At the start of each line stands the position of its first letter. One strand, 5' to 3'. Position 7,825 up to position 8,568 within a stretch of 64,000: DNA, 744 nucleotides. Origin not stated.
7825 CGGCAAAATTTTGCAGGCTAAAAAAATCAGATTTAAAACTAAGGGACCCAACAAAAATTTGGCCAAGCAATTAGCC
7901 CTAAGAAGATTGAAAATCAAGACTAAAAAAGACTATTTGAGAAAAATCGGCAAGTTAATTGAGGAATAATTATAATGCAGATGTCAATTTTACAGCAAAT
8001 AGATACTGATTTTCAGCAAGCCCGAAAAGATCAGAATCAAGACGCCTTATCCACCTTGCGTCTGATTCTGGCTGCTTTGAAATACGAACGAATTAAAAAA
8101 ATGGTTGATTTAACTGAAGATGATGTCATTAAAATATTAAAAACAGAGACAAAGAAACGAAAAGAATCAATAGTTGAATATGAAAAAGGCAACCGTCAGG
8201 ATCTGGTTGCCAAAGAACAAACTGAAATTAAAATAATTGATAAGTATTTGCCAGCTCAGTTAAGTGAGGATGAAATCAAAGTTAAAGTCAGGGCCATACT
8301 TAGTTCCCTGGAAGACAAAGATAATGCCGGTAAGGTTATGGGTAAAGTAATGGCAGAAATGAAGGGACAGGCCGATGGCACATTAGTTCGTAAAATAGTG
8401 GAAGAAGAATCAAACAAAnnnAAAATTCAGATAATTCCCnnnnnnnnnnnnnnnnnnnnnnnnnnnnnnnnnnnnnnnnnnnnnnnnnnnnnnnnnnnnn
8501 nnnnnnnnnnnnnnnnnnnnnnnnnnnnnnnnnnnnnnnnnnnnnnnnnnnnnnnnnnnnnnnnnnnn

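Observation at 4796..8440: Segmental duplication of a hisS-3' / rpsU / yqeY / adhesin unit with a deletion scar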

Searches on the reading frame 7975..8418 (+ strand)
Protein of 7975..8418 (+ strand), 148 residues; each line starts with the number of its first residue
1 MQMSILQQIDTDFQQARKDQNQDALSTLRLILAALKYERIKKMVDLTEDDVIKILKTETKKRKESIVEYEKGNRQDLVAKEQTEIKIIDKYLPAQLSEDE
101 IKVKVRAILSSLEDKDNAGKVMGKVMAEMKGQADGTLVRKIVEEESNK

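Call 8: search_protein_families(library=pfam, proteins=[window:7975-8418:+], max_evalue=0.01)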
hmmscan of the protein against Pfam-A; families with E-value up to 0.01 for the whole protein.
window:7975-8418:+ (148 aa): 2 families
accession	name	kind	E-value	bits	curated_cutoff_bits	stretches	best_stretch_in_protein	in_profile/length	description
PF09424.15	YqeY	-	1.3e-39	136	27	1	7-144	2-141/143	Yqey-like protein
PF02637.23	GatB_Yqey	-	0.0021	18.4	27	1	35-145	40-147/148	GatB domain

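Call 10: find_encoding_contigs(protein=window:7975-8418:+, flank=10000, max_places=10)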
Protein window:7975-8418:+ (148 aa): 1 contig read that carries it; 1 place shown.
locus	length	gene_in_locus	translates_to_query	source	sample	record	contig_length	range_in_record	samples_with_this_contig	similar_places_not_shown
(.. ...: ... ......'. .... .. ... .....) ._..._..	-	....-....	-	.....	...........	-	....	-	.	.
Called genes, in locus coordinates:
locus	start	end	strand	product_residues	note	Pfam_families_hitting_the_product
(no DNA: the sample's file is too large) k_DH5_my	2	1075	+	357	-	?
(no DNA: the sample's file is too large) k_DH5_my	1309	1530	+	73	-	-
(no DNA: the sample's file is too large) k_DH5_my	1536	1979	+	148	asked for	PF09424:YqeY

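Call 11: find_related_loci(query=window:7975-8418:+, collection=genome_contigs, flank=10000)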
Query window:7975-8418:+ (148 aa) in genome_contigs; peptide patterns used: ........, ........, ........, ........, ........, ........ (x = any residue, [..] = any of these).
140 stretches matched a pattern; 23 encode a relative of the query (tblastn E <= 1e-3); 23 distinct loci.
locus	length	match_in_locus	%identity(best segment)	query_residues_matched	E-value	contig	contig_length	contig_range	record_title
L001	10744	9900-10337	80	3-148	2e-65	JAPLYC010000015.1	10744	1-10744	MAG: Candidatus Parcubacteria bacterium isolate LacPavin_0920_SED3_MAG_40_21 LacPavin_0920_SED3_scaffold_1473040, whole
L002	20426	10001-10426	63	3-144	2e-47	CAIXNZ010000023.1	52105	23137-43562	Candidatus Falkowbacteria bacterium isolate AlinenSediments_bin-2611 genome assembly, contig: bin-2611:023/128, whole ge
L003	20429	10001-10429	42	7-147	3e-29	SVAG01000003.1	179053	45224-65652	MAG: Lactobacillales bacterium isolate SIG196 NODE_1400_length_179053_cov_5.805322, whole genome shotgun sequence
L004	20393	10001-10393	44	16-143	1e-27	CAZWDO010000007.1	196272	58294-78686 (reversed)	MAG TPA_asm: uncultured bacterium isolate binchicken_co113_61 genome assembly, contig: NODE_35_length_196272_cov_4.88944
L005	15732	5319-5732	40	7-142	2e-27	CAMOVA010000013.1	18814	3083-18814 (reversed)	MAG: uncultured Firmicutes bacterium isolate SRR873606_bin.76_metaWRAP_v1.3_MAG genome assembly, contig: NODE_5553_lengt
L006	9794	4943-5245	50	46-144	8e-25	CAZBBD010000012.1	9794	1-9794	MAG TPA_asm: uncultured Candidatus Saccharibacteria bacterium isolate SRP214966_co4_458 genome assembly, contig: NODE_78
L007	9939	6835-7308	37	7-144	1e-24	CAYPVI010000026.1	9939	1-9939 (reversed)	MAG TPA_asm: uncultured Candidatus Saccharibacteria bacterium isolate binchicken_co100_411 genome assembly, contig: NODE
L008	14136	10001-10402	38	7-137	6e-24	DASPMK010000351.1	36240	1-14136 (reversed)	MAG TPA_asm: Azospirillaceae bacterium isolate SMAG_U12090 k141_143376, whole genome shotgun sequence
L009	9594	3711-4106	45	11-135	1e-23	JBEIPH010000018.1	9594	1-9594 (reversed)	MAG: Micavibrio sp. isolate Sample-106-S6-bin-43 Sample_106_S6-bin_43-k141_1045929, whole genome shotgun sequence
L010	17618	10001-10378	41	8-130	8e-23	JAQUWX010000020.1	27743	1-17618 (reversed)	MAG: Alphaproteobacteria bacterium isolate STD2_20 NODE_6044_length_27743_cov_29.185219_Sandtown_D2, whole genome shotgu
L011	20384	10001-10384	44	13-137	1e-22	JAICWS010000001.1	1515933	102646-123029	MAG: Alphaproteobacteria bacterium isolate LS_FP_2_bin.61 k141_1880192_length_1515933_cov_24.9696, whole genome shotgun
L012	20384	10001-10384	42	13-137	2e-22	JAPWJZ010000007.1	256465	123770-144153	MAG: Micavibrio sp. isolate Chal_Metagen_Bin5 11628, whole genome shotgun sequence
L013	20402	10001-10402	39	11-137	4e-22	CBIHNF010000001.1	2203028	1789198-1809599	MAG TPA_asm: uncultured Alphaproteobacteria bacterium isolate SRR18156212_concoct_42 genome assembly, contig: ERZ2733687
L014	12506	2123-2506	44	13-137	6e-22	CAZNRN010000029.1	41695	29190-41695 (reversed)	MAG TPA_asm: uncultured Micavibrio sp. isolate binchicken_co199_124 genome assembly, contig: NODE_940_length_41695_cov_7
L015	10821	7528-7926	39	8-137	1e-21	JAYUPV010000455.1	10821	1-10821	MAG: Alphaproteobacteria bacterium isolate GL11_Down_metabinner_1 GL11_Down_metabinner_1_454, whole genome shotgun seque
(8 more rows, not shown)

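Call 21: find_related_loci(query=window:7975-8418:+, collection=metagenome_contigs, flank=10000)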
Query window:7975-8418:+ (148 aa) in metagenome_contigs; peptide patterns used: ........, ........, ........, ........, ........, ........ (x = any residue, [..] = any of these).
212 stretches matched a pattern; 33 encode a relative of the query (tblastn E <= 1e-3); 33 distinct loci.
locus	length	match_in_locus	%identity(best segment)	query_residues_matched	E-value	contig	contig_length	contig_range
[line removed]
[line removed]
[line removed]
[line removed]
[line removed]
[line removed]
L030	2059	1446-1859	40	7-142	8e-28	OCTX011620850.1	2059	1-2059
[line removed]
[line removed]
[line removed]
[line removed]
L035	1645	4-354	40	28-142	3e-24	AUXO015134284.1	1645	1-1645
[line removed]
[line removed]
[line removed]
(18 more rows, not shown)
